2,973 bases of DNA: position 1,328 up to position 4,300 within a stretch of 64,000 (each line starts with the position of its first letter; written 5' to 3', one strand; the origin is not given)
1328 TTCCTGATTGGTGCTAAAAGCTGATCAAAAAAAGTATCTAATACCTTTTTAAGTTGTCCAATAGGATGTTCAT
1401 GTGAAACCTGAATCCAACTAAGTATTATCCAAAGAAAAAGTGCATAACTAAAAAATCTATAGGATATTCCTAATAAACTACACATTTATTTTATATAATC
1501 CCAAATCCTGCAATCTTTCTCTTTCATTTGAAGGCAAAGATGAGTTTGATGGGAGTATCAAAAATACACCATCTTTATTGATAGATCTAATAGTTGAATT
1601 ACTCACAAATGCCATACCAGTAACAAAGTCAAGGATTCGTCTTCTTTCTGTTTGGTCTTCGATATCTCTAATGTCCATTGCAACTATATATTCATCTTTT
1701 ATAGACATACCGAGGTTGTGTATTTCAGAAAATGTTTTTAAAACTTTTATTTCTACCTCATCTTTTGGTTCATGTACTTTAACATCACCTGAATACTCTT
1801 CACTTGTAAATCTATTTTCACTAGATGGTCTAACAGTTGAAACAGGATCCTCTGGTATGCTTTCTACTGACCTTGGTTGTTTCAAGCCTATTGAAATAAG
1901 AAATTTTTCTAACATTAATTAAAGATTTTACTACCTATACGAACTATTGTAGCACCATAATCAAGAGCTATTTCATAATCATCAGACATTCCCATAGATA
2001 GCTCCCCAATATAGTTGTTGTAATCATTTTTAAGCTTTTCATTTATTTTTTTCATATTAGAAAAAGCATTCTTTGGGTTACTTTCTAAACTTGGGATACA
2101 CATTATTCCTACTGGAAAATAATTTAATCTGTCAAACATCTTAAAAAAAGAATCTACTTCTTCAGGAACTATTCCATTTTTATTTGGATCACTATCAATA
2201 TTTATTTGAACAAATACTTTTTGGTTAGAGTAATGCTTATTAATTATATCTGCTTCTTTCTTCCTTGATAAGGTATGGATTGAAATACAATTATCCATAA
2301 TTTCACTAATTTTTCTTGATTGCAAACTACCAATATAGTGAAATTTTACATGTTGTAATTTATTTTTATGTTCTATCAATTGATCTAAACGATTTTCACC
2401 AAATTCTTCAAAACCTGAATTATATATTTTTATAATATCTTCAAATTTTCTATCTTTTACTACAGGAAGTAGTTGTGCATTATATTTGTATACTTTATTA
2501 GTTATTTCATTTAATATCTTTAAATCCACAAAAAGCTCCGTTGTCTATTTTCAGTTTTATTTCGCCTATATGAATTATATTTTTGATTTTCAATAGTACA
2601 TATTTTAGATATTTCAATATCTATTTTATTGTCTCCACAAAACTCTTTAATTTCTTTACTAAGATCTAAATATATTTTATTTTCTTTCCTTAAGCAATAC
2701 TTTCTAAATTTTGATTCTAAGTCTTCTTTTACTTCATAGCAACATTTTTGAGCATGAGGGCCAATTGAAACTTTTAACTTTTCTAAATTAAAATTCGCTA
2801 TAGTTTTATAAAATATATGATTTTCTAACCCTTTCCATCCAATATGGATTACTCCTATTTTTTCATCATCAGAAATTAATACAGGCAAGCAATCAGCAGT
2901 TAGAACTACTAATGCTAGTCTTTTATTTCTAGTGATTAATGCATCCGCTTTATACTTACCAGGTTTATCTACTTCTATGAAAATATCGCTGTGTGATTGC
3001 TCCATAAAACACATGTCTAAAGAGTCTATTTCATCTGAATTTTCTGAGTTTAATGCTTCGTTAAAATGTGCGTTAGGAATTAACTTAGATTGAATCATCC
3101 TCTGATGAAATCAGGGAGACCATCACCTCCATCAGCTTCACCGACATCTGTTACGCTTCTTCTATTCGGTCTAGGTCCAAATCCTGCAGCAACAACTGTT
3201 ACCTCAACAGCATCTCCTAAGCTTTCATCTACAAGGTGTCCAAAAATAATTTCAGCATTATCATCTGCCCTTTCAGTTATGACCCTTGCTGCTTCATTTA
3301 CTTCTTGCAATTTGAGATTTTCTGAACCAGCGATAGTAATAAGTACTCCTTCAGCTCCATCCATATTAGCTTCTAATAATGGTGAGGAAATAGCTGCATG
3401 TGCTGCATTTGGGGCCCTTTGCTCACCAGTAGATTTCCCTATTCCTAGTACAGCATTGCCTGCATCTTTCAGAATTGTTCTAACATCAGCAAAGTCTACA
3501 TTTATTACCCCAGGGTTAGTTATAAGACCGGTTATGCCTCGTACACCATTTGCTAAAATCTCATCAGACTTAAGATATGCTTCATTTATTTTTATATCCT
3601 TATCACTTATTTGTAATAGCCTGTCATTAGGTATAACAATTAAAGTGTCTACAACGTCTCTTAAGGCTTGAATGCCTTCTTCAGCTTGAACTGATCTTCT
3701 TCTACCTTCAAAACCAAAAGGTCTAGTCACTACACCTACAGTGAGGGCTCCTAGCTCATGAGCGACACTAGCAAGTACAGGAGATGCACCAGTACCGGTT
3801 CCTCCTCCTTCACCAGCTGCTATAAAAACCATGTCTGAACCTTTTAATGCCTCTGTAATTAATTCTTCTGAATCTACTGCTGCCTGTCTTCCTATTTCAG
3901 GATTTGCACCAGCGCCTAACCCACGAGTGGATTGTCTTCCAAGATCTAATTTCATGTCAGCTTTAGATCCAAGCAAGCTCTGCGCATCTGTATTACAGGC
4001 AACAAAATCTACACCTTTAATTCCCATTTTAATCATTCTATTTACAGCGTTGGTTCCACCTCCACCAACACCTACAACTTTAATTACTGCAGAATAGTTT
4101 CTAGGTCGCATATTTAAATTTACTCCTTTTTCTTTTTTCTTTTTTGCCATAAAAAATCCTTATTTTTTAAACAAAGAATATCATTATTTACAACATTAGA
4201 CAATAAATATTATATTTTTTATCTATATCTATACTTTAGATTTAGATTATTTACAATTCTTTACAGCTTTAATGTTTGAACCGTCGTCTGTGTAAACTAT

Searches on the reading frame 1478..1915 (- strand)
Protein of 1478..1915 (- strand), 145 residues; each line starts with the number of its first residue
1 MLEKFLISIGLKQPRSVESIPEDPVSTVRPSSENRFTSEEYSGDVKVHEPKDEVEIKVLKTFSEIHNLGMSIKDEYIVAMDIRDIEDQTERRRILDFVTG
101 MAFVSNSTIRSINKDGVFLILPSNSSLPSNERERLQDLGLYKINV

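Call 58: find_encoding_contigs(protein=window:1478-1915:-, flank=10000, max_places=4)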
Protein window:1478-1915:- (145 aa): 3 contigs read that carry it; 3 places shown.
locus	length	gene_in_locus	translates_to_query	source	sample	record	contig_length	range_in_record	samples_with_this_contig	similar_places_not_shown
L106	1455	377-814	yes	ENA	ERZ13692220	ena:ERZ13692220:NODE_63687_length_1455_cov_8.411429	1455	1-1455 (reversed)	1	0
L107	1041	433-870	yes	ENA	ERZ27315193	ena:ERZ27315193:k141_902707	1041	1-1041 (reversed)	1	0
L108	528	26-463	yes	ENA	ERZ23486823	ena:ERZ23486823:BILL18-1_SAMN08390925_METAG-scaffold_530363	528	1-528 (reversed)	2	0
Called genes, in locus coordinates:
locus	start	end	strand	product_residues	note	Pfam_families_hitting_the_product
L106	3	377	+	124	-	?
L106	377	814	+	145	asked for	PF04472:SepF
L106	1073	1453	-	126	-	?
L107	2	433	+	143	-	?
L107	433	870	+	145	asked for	PF04472:SepF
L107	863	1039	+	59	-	?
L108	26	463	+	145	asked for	PF04472:SepF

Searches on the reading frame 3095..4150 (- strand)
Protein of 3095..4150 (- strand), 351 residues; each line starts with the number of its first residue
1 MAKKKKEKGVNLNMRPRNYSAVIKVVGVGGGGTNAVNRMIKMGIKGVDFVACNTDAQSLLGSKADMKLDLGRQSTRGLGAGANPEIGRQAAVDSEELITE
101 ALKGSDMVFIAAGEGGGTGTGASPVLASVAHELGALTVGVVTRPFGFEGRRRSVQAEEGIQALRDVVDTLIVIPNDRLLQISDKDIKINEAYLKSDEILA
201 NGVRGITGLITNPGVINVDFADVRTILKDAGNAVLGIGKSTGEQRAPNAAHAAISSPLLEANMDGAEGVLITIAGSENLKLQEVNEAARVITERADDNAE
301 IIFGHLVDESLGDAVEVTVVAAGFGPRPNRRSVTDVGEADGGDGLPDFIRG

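Call 62: find_encoding_contigs(protein=window:3095-4150:-, flank=10000, max_places=4)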
Protein window:3095-4150:- (351 aa): 2 contigs read that carry it; 2 places shown.
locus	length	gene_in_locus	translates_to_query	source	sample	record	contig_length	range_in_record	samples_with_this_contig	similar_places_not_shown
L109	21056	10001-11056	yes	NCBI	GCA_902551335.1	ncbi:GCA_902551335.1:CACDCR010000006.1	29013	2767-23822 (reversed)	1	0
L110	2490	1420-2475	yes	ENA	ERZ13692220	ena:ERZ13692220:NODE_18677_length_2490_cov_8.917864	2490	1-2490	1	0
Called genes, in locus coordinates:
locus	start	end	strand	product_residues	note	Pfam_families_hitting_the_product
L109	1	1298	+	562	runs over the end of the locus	PF03717:PBP_dimer, PF00905:Transpeptidase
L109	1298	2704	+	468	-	PF08245:Mur_ligase_M, PF02875:Mur_ligase_C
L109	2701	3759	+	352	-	PF10555:MraY_sig1 (weak), PF00953:Glycos_transf_4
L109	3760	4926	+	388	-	PF21799:MurD-like_N (faint), PF08245:Mur_ligase_M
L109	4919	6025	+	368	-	PF01098:FTSW_RODA_SPOVE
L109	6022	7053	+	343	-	PF03033:Glyco_transf_28, PF04101:Glyco_tran_28_C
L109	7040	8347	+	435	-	PF01225:Mur_ligase, PF08245:Mur_ligase_M, PF02875:Mur_ligase_C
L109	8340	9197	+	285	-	PF01565:FAD_binding_4, PF02873:MurB_C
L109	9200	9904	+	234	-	-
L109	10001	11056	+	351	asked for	PF00091:Tubulin, PF12327:FtsZ_C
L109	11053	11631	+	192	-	PF02578:Cu-oxidase_4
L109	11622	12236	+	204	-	PF01168:Ala_racemase_N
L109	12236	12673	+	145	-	PF04472:SepF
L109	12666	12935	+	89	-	PF02325:CCB3_YggT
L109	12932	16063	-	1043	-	PF00133:tRNA-synt_1, PF01406:tRNA-synt_1e (faint), PF09334:tRNA-synt_1g (faint), PF08264:Anticodon_1, PF19302:DUF5915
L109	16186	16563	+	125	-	PF01258:zf-dskA_traR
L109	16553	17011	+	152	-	PF01252:Peptidase_A8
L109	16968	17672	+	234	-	PF00849:PseudoU_synth_2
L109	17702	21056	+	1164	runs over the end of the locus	PF02811:PHP, PF07733:DNA_pol3_alpha, PF17657:DNA_pol3_finger, PF14579:HHH_6, PF01336:tRNA_anti-codon (weak)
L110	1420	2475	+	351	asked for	PF00091:Tubulin, PF12327:FtsZ_C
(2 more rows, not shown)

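Call 64: find_related_loci(query=L109:14153-16063:-, collection=genome_contigs, flank=3000)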
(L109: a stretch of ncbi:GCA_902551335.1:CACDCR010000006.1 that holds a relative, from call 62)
Query L109:14153-16063:- (637 aa) in genome_contigs; peptide patterns used: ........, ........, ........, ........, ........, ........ (x = any residue, [..] = any of these).
599 stretches matched a pattern (row limit reached: there are more); 591 encode a relative of the query (tblastn E <= 1e-3); the best 80 are kept; 80 distinct loci.
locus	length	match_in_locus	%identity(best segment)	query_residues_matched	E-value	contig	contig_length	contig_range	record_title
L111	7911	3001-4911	88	1-637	0e+0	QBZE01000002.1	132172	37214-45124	OCS155 cluster bacterium AG-333-G23 Ga0171668_102, whole genome shotgun sequence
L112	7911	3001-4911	88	1-637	0e+0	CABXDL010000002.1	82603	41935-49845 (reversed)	MAG: uncultured Candidatus Actinomarina sp. isolate AG-313-L14 genome assembly, contig: AG-313-L14_NODE_2, whole genome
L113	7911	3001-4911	87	1-637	0e+0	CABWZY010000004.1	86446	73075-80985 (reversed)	MAG: uncultured Candidatus Actinomarina sp. isolate AG-313-C18 genome assembly, contig: AG-313-C18_NODE_4, whole genome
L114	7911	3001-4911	95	1-637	0e+0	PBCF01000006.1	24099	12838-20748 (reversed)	MAG: Gammaproteobacteria bacterium isolate SP4045 MHASMcontig_3084561, whole genome shotgun sequence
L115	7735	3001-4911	82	1-637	0e+0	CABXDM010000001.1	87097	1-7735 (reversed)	MAG: uncultured Candidatus Actinomarina sp. isolate AG-313-L19 genome assembly, contig: AG-313-L19_NODE_1, whole genome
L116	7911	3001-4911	81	1-637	0e+0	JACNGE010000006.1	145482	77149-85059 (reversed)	MAG: Actinomycetota bacterium isolate NIOZ-UU119 NIOZ-UU_NODE_63_length_145482_cov_12.5712, whole genome shotgun sequenc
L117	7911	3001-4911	81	1-637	0e+0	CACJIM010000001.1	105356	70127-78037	uncultured Candidatus Actinomarina sp. isolate AG-447-G15 genome assembly, contig: AG-447-G15_NODE_1, whole genome shotg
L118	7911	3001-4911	81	1-637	0e+0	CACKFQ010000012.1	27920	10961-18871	uncultured Candidatus Actinomarina sp. isolate AG-453-L02 genome assembly, contig: AG-453-L02_NODE_12, whole genome shot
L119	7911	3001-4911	79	1-637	0e+0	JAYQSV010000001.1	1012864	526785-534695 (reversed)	MAG: Candidatus Actinomarina sp. isolate SD3109_NP_metabta_bins_sspec.tsv.060 contig_3093_pilon, whole genome shotgun se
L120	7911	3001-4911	82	1-637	0e+0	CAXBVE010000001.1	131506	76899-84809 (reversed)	MAG TPA_asm: uncultured Candidatus Actinomarinales bacterium isolate SRR3724566_metabat2_9 genome assembly, contig: ERZ4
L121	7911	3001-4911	81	1-637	0e+0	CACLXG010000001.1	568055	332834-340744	uncultured Candidatus Actinomarina sp. isolate AG-917-O09 genome assembly, contig: AG-917-O09_NODE_1, whole genome shotg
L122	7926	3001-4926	61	2-637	0e+0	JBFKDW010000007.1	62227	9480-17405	MAG: Acidimicrobiia bacterium isolate Mix_sand20.2022.06.G.68 k141_3139907_length_62227_cov_18.9896, whole genome shotgu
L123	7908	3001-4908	59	2-637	0e+0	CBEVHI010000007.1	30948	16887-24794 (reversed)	MAG TPA_asm: uncultured bacterium isolate SRR13309659_concoct_16 genome assembly, contig: ERZ26778719.42, whole genome s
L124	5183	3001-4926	59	2-637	0e+0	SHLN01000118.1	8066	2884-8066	MAG: Acidimicrobiia bacterium isolate MetaBAT.bin.17 NODE_2697_length_8066_cov_8.933716, whole genome shotgun sequence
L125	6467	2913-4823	59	2-637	0e+0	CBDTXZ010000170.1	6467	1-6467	MAG TPA_asm: uncultured bacterium isolate ERR2431957_binner23_Refined_4 genome assembly, contig: ERZ23878503.5324, whole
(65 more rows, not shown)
